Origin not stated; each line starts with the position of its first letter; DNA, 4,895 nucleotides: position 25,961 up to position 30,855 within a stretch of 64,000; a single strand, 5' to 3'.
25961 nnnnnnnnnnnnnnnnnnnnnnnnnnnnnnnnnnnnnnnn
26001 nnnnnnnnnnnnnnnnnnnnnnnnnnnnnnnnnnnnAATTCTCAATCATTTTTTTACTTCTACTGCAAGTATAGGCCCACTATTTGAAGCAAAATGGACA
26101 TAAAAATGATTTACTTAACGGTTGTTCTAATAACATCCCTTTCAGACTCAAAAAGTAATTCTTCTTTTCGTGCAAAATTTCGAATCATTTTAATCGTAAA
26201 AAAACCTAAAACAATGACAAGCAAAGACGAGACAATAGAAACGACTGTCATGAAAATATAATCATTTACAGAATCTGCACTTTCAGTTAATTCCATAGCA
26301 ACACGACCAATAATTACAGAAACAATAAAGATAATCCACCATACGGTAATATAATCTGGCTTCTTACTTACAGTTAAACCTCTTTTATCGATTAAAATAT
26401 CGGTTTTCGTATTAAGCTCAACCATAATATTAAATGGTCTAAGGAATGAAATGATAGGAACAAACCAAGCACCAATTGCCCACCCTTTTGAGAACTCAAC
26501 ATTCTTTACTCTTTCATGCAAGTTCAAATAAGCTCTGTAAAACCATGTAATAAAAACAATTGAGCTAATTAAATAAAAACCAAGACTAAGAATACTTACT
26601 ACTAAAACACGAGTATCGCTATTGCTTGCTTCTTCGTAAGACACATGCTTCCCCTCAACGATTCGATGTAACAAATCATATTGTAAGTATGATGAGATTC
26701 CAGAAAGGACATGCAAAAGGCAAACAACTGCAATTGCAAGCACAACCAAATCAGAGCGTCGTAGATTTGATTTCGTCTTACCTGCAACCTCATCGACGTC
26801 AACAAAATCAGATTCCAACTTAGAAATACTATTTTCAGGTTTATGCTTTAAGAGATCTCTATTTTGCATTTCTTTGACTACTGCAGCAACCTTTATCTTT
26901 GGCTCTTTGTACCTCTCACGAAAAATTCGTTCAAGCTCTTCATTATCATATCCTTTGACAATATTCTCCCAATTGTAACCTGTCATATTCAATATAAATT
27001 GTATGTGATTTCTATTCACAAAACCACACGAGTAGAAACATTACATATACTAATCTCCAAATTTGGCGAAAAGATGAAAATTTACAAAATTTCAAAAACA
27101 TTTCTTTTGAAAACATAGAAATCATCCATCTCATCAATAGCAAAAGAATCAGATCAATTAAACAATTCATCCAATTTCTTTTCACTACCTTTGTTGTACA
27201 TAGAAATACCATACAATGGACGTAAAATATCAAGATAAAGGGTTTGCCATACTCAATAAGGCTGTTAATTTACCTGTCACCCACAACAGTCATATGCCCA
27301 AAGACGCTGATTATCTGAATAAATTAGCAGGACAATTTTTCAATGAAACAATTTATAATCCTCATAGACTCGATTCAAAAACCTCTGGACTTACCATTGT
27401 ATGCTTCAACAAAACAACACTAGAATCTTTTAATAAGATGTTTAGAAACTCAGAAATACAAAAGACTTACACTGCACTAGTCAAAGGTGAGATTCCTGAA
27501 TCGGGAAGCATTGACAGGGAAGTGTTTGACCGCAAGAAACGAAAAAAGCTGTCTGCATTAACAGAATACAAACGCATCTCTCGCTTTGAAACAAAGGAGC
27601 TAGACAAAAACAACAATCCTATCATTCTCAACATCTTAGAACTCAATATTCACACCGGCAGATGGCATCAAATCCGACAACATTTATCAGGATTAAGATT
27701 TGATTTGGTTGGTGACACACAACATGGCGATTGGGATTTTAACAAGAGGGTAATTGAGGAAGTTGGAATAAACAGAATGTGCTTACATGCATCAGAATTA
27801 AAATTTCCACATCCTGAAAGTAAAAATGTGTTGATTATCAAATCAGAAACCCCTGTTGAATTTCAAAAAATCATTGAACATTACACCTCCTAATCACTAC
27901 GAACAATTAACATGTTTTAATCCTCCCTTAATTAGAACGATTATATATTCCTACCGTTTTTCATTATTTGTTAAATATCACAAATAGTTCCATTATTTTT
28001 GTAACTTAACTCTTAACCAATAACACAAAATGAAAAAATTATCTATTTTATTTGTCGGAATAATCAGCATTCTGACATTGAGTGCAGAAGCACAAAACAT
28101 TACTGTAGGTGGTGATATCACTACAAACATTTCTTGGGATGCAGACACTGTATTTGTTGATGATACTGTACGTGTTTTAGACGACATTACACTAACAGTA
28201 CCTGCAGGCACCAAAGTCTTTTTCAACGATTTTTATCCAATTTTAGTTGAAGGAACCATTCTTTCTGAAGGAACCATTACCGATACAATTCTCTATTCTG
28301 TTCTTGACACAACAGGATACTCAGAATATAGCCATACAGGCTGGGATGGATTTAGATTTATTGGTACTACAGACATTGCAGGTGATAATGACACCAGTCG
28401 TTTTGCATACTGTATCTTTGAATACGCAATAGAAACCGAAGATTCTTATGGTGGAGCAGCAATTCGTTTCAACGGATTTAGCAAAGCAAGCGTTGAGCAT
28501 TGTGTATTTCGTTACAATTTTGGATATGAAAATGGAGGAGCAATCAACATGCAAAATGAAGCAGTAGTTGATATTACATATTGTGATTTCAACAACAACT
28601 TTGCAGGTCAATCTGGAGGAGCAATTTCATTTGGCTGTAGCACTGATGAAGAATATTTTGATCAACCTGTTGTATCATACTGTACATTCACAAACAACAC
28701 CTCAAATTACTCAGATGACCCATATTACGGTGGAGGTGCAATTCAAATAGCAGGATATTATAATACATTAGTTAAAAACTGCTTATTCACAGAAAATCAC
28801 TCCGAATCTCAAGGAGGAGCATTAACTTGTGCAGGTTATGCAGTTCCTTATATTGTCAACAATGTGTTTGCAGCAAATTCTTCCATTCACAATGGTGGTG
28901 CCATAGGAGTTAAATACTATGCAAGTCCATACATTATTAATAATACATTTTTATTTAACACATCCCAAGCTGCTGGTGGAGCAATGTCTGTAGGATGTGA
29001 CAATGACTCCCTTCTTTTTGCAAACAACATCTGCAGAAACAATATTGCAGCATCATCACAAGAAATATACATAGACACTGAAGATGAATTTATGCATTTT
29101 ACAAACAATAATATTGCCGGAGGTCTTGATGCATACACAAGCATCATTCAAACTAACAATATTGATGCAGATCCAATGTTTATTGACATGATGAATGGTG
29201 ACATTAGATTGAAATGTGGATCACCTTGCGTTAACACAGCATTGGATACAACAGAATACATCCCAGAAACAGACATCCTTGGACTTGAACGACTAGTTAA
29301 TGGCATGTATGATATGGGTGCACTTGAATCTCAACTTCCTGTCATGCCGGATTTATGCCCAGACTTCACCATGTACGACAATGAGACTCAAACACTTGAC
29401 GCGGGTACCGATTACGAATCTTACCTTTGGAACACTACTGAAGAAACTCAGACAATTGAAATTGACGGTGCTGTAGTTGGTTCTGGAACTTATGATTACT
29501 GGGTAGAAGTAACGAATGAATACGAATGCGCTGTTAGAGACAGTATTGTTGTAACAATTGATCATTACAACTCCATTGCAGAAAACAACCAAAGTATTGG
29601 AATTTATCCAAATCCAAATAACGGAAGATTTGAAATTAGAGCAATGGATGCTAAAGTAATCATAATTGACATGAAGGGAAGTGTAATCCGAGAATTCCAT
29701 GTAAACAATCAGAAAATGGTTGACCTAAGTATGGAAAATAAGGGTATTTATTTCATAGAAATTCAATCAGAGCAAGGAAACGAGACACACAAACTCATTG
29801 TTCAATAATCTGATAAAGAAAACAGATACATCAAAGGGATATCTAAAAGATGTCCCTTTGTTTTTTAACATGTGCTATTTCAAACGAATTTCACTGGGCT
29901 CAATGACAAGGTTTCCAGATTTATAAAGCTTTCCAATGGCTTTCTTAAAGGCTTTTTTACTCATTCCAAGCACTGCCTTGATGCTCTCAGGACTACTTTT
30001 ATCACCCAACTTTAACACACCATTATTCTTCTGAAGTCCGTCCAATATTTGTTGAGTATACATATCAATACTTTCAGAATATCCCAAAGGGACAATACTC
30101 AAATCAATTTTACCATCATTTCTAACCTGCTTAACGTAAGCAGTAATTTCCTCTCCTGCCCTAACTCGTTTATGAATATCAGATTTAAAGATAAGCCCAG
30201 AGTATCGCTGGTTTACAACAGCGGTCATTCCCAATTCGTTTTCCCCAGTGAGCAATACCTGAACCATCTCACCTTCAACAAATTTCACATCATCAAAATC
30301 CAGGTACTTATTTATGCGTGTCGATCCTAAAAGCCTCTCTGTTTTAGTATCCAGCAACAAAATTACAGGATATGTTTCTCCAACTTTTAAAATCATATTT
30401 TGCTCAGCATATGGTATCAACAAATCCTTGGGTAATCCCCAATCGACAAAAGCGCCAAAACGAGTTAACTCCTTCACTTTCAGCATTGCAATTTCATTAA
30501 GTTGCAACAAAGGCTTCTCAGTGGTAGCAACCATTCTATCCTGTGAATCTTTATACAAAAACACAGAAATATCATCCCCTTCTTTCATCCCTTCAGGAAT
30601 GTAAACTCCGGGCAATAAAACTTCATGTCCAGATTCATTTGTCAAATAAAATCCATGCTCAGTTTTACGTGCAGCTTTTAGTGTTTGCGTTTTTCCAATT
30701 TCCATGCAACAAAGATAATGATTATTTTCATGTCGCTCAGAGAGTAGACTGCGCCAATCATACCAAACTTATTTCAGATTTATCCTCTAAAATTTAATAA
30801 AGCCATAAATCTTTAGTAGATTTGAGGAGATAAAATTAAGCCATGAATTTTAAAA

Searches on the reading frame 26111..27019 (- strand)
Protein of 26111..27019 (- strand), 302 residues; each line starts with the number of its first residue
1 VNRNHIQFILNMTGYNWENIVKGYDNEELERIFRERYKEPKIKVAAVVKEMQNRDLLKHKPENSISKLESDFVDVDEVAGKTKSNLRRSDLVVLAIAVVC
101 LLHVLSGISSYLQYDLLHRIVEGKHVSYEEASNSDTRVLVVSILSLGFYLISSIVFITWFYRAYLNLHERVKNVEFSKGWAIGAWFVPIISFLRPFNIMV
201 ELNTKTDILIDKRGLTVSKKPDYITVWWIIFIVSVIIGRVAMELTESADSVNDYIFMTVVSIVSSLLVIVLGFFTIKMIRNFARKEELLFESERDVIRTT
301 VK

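Call 55: search_protein_families(library=pfam, max_evalue=0.00001, proteins=[window:26111-27019:-])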
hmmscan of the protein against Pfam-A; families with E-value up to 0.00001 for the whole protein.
window:26111-27019:- (302 aa): 1 family
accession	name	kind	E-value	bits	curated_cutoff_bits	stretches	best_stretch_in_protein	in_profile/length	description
PF14219.11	DUF4328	-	3.4e-34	118.2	27.2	1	125-283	4-165/166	Domain of unknown function (DUF4328)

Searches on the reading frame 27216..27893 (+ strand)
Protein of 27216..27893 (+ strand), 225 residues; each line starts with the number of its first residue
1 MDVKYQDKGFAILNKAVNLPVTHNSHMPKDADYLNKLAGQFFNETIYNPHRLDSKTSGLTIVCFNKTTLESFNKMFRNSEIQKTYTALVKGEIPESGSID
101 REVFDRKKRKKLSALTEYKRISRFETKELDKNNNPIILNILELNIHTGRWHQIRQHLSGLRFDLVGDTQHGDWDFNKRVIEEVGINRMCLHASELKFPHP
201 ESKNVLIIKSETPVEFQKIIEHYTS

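Call 56: search_protein_families(library=pfam, max_evalue=0.00001, proteins=[window:27216-27893:+])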
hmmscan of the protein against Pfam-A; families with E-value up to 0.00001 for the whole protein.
window:27216-27893:+ (225 aa): 1 family
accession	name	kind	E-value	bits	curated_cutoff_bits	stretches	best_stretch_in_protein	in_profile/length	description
PF00849.27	PseudoU_synth_2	-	1.4e-23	84.2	26.8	1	10-158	2-151/152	RNA pseudouridylate synthase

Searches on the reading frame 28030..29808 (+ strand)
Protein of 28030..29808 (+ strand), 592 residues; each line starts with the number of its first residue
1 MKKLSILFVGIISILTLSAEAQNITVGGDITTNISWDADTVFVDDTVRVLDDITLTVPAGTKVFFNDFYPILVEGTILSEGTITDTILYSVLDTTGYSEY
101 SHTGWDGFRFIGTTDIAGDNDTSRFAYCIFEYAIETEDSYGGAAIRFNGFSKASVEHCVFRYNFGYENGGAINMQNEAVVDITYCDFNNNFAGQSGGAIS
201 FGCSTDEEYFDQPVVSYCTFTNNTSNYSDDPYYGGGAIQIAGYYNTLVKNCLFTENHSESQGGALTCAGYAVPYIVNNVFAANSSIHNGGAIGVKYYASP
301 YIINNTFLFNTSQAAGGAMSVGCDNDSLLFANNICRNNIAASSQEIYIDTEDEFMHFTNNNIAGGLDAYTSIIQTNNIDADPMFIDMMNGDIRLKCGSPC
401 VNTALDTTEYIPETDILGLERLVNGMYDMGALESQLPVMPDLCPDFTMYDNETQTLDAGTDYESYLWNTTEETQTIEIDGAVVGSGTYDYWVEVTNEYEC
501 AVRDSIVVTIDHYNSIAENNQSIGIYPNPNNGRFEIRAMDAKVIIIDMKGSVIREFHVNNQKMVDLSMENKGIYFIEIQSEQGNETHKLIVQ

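Call 56: search_protein_families(library=pfam, max_evalue=0.00001, proteins=[window:28030-29808:+])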
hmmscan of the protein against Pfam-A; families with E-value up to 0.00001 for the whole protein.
window:28030-29808:+ (592 aa): 2 families
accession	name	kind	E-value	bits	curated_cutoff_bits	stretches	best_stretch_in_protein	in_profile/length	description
PF18962.6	Por_Secre_tail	-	1.7e-13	51.1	27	1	525-591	1-75/75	Secretion system C-terminal sorting domain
PF02415.23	Chlam_PMP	-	6.7e-06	26.3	20.6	0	218-239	2-17/19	Chlamydia polymorphic membrane protein (Chlamydia_PMP) repeat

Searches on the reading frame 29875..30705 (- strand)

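Call 56: search_protein_families(library=pfam, max_evalue=0.00001, proteins=[window:29875-30705:-])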
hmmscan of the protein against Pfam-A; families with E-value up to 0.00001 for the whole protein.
window:29875-30705:- (276 aa): 3 families
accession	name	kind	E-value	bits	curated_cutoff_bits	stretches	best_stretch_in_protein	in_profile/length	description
PF13509.12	S1_2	-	9.4e-28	96.5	21.8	1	3-62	1-60/61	S1 domain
PF17783.7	CvfB_WH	-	2.5e-23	82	22.9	1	218-275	1-58/58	CvfB-like winged helix domain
PF00575.29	S1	-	7e-08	33.2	22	0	75-104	10-39/74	S1 RNA binding domain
